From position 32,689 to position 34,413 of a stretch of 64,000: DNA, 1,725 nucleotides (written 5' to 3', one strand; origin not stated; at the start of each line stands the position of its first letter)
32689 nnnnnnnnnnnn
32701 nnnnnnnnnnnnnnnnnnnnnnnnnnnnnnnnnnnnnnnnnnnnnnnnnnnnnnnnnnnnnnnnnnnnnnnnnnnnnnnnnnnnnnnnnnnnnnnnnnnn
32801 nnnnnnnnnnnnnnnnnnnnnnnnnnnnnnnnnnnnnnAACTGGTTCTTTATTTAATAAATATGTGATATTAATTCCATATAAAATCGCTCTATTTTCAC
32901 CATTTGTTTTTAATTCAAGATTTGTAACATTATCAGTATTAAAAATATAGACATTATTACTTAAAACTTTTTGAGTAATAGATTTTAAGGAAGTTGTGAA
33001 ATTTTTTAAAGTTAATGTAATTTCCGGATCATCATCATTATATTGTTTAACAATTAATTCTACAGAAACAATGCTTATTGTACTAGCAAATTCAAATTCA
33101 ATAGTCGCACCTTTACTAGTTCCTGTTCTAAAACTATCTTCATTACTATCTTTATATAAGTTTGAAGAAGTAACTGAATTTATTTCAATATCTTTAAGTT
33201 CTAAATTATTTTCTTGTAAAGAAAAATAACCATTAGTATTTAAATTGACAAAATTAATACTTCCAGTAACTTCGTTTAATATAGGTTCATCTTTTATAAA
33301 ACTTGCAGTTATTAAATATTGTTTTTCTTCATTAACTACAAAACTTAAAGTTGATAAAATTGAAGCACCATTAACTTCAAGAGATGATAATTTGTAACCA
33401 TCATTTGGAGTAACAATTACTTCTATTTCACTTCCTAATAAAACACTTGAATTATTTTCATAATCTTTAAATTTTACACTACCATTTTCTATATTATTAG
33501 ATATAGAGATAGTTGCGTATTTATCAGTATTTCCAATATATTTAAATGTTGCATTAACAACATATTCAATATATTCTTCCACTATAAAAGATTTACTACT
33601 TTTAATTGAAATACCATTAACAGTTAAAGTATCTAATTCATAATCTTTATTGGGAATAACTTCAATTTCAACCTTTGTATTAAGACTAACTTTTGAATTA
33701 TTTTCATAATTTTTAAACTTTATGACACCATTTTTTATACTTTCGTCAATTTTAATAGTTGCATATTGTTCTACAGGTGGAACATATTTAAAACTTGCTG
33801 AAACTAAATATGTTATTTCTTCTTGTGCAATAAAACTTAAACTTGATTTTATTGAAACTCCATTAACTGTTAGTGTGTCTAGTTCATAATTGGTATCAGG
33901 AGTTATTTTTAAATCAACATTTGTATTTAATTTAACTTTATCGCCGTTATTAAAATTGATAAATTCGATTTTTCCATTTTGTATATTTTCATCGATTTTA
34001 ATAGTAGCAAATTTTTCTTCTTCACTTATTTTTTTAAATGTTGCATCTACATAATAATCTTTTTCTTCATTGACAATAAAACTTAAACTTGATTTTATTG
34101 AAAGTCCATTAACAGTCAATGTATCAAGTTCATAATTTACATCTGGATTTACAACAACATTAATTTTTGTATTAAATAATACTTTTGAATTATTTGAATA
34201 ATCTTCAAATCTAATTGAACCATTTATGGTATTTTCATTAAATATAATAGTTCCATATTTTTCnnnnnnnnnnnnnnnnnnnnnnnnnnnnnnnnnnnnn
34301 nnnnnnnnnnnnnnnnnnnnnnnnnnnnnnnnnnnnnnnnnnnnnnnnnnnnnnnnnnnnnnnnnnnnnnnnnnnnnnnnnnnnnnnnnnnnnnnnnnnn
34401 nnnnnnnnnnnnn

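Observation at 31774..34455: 893-aa lipoprotein: Ser/Thr linker + 4 tandem ~85-aa beta-rich repeats + C-terminal Endonuclease-I domain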

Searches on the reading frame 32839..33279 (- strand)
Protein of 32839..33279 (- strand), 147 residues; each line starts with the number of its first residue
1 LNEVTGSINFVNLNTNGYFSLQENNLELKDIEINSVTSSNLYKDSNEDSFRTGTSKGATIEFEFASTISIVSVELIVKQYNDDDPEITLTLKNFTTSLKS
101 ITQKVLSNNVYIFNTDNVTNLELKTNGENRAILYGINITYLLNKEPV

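Call 35: find_homologous_proteins(query=A2, max_evalue=0.001)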
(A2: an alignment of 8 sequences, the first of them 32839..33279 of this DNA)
Query A2 (8 sequences): 956 candidates shared short words with the query, none scored E <= 0.001.

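Call 36: search_protein_representatives(alignment_id=A2)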
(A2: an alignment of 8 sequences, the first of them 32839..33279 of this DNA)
Query: 8 sequences, 143 profile positions. Proteins with E-value up to 0.001 (for the whole library): 626; up to 1e-10: 60; up to 1e-30: 4. The best 150 are listed.
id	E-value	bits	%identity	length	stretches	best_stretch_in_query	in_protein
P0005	2.9e-147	500.7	-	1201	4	2-143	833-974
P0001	1.3e-40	154.8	-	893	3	3-142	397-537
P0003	4.0e-37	143.6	-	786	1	3-142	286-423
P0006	1.3e-33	132.1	-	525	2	3-143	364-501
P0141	6.5e-28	113.7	-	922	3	18-141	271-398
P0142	1.1e-26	109.7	-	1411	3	35-139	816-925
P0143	7.5e-24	100.6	-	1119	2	24-139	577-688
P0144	8.2e-23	97.2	-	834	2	6-139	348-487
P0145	3.5e-22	95.1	-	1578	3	29-137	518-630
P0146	8.1e-21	90.7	-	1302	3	22-142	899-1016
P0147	1.6e-20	89.8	-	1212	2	6-136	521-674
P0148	2.4e-20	89.2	-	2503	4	4-136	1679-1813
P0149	2.2e-19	86.1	-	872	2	28-137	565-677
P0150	1.8e-18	83.1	-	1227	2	42-137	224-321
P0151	1.6e-17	80.0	-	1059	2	24-143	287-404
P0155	7.7e-16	74.6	-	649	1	10-141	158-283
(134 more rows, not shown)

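Call 37: search_protein_families(library=pfam, proteins=[P0141, P0142, P0143, P0144, P0145, P0147, P0149, P0155], max_evalue=0.001)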
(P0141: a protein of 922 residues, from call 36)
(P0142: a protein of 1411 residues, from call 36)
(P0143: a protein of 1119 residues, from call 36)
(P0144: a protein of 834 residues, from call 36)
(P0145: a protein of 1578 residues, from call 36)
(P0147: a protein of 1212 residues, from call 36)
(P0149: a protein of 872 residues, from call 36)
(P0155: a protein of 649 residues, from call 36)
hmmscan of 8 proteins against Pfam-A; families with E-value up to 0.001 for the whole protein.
P0141 (922 aa): 2 families
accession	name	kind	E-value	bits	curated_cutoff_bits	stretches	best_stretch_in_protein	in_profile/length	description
PF02368.24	Big_2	-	1.5e-21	76.5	22.8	2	166-231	4-70/79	Bacterial Ig-like domain (group 2)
PF22359.2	Big-like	-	1.3e-06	29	27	0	445-470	12-37/48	Bacterial Ig-like domain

P0142 (1411 aa): 13 families
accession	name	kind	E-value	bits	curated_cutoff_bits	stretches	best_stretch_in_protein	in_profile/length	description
PF01640.23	Peptidase_C10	-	3.8e-60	203.9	26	1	157-350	1-194/194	Peptidase C10 family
PF13734.11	Inhibitor_I69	-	4.6e-21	75.6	25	1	24-123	1-98/98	Spi protease inhibitor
PF24507.1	Ig_CFAP65_4th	-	2.1e-13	50.9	27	1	675-734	18-76/76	CFAP65, fourth Ig-like domain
PF00041.27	fn3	-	2.8e-11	43.9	25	1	910-980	22-81/84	Fibronectin type III domain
PF22544.2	HYDIN_VesB_CFA65-like_Ig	-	8e-09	36.1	25.5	0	670-732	32-99/100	HYDIN/CFA65/VesB-like, Ig-like domain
PF00630.25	Filamin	-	7.7e-08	33.5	26.9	0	1019-1076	34-85/93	Filamin/ABP280 repeat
PF15780.11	ASH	-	1.2e-07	32.2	27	0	652-723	21-93/98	Abnormal spindle-like microcephaly-assoc'd, ASPM-SPD-2-Hydin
PF00404.24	Dockerin_1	-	3e-07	31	22.9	1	1350-1403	2-55/57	Dockerin type I domain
PF22067.2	Cep192_D3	-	3.8e-06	27.4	27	0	641-713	4-77/99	Cep192 domain 3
PF22066.2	Cep192_D8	-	5.1e-06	27.1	33.5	0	699-734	65-100/101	Cep192 domain 8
PF22073.2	Cep192_D4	-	4.2e-05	24.1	35.5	0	689-732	64-109/112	Cep192 domain 4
PF21139.3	BT_MCC_alpha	-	0.00055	20.8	31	0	1223-1274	39-95/118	Methylcrotonyl-CoA carboxylase, alpha-subunit, BT domain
PF24156.1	DUF7407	-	0.00071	20.3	28.2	0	1202-1242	5-43/74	Domain of unknown function (DUF7407)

P0143 (1119 aa): 0 families

P0144 (834 aa): 2 families
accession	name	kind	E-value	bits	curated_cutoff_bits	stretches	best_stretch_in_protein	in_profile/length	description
PF13290.12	CHB_HEX_C_1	-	1.9e-11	44.1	22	1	496-555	1-59/67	Chitobiase/beta-hexosaminidase C-terminal domain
PF13287.12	Fn3_assoc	-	3.7e-05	24.2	23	0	519-555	8-48/59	Fn3 associated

P0145 (1578 aa): 3 families
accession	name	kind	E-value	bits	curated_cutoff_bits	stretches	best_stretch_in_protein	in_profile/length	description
PF13290.12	CHB_HEX_C_1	-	4.4e-60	200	22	5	1176-1245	1-67/67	Chitobiase/beta-hexosaminidase C-terminal domain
PF13287.12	Fn3_assoc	-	5.3e-60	199.8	23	4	1187-1248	1-59/59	Fn3 associated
PF03174.19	CHB_HEX_C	-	0.00011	22.5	23.6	0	888-925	36-70/76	Chitobiase/beta-hexosaminidase C-terminal domain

P0147 (1212 aa): 2 families
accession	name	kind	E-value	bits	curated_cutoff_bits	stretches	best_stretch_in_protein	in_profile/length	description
PF02368.24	Big_2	-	2.5e-05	24.6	22.8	1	686-751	4-70/79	Bacterial Ig-like domain (group 2)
PF23265.1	Ig-like_KY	-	0.00078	20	27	0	339-413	14-97/129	KY-like, immunoglobulin-like domain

P0149 (872 aa): 2 families
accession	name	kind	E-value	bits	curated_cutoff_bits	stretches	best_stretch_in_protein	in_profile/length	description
PF02368.24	Big_2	-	2.5e-12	47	22.8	1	689-761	5-79/79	Bacterial Ig-like domain (group 2)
PF21461.3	HL_N-beta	-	7.9e-05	22.8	27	1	717-756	12-50/57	Hyaluronate lyase, N-terminal beta-sheet domain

P0155 (649 aa): 2 families
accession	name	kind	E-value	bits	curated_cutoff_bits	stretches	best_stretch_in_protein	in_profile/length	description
PF04231.19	Endonuclease_1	-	1.2e-35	123.8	25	1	408-631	4-235/235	Endonuclease I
PF18998.6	Flg_new_2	-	4.8e-06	26.9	23.6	0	301-366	8-72/73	Divergent InlB B-repeat domain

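Call 46: predict_structure(alignment_id=A3)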
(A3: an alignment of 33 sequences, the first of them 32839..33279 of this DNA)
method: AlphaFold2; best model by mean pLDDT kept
length: 147 residues; sequences in the alignment: 33
mean_pLDDT: 93.4   pTM: 0.88
mean pLDDT of the five models: 93.4, 93.3, 93.0, 92.9, 92.0
residues with pLDDT >= 90: 125; 70-90: 18; 50-70: 4; < 50: 0
segments of 3 or more residues with pLDDT < 50: none
pLDDT, mean of each block of 10 residues (from residue 1): 95 91 97 97 90 90 97 97 96 93 94 96 94 97 71
secondary structure, 60 per line:
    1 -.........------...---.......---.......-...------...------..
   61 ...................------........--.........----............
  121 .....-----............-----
elements in order: E2-10 E17-19 E26-29 E33-39 E41-43 E50-52 E59-79 E86-93 E96-104 E109-125 E131-142

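Call 54: search_protein_families(library=pfam, proteins=[window:32839-33279:-], max_evalue=10)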
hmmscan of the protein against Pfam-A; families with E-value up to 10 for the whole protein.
window:32839-33279:- (147 aa): 1 family
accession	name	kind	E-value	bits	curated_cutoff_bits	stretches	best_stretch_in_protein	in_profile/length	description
PF04397.21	LytTR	-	0.08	13.6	22.6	1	81-135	26-79/98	LytTr DNA-binding domain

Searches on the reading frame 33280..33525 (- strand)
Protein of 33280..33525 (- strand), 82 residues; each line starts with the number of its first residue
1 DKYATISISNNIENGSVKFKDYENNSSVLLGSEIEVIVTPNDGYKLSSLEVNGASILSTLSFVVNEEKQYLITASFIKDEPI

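Call 54: search_protein_families(library=pfam, proteins=[window:33280-33525:-], max_evalue=10)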
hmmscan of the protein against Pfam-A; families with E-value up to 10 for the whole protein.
window:33280-33525:- (82 aa): 1 family
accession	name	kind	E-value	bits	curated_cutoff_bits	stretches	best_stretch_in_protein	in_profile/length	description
PF18998.6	Flg_new_2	-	2.2e-06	28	23.6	1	10-78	6-71/73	Divergent InlB B-repeat domain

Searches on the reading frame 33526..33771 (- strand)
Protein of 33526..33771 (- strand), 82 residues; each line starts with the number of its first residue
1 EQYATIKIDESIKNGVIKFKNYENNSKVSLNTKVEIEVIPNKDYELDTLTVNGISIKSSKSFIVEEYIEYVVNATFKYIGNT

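Call 54: search_protein_families(library=pfam, proteins=[window:33526-33771:-], max_evalue=10)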
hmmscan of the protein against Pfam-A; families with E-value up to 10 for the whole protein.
window:33526-33771:- (82 aa): 1 family
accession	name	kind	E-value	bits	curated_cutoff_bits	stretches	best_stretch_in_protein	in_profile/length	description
PF18998.6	Flg_new_2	-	0.029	14.8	23.6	1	15-79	11-72/73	Divergent InlB B-repeat domain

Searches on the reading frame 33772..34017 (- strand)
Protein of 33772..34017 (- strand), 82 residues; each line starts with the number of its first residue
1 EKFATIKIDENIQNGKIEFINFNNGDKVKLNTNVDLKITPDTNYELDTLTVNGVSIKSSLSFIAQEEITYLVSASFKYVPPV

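Call 54: search_protein_families(library=pfam, proteins=[window:33772-34017:-], max_evalue=10)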
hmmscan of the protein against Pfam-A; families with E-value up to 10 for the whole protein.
window:33772-34017:- (82 aa): 1 family
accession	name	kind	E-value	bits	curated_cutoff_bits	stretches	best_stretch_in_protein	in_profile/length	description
PF18998.6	Flg_new_2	-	0.0072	16.7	23.6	1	12-78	8-71/73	Divergent InlB B-repeat domain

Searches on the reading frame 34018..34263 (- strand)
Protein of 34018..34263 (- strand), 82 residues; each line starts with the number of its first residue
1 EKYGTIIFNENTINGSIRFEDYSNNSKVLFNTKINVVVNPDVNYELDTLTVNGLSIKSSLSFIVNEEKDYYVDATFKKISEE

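Call 54: search_protein_families(library=pfam, proteins=[window:34018-34263:-], max_evalue=10)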
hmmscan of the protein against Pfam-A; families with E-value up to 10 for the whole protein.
window:34018-34263:- (82 aa): 1 family
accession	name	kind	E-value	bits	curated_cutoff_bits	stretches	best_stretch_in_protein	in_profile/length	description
PF18998.6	Flg_new_2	-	0.0035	17.7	23.6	1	11-79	7-72/73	Divergent InlB B-repeat domain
